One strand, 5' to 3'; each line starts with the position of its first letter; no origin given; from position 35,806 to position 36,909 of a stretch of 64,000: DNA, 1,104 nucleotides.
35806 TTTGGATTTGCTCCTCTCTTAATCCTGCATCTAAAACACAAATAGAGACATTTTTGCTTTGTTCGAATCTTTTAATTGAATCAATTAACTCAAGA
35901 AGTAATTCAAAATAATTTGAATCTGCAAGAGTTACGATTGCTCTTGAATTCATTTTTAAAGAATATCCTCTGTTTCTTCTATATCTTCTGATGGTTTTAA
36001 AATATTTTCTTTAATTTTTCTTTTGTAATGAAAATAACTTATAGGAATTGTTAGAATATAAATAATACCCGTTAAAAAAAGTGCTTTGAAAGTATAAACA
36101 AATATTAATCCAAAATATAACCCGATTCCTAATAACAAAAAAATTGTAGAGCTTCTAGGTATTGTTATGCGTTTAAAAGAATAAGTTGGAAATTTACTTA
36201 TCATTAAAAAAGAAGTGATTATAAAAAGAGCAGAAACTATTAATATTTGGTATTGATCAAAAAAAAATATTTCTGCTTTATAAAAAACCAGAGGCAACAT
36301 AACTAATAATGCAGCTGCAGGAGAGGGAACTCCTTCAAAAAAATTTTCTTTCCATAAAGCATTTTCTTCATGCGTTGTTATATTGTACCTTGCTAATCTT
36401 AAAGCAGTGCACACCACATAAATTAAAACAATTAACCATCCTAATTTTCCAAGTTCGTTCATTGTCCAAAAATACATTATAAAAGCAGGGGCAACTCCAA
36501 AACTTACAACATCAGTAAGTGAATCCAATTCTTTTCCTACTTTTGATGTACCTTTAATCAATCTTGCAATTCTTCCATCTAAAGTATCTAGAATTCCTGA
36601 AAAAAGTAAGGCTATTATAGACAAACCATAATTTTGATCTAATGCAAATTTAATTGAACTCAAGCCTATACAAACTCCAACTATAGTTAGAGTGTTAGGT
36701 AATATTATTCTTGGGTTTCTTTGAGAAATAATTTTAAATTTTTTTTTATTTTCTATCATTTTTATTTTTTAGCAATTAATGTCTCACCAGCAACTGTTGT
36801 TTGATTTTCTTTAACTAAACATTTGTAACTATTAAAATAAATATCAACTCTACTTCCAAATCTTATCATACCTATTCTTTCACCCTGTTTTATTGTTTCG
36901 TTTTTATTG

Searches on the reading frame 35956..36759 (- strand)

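Call 48: search_protein_families(library=pfam, proteins=[window:35956-36759:-], max_evalue=0.000001)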
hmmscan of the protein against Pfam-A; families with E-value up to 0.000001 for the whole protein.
window:35956-36759:- (267 aa): 1 family
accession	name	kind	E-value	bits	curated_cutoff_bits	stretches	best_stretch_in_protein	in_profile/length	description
PF01066.26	CDP-OH_P_transf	-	8.3e-25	88.4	22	1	19-176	2-145/152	CDP-alcohol phosphatidyltransferase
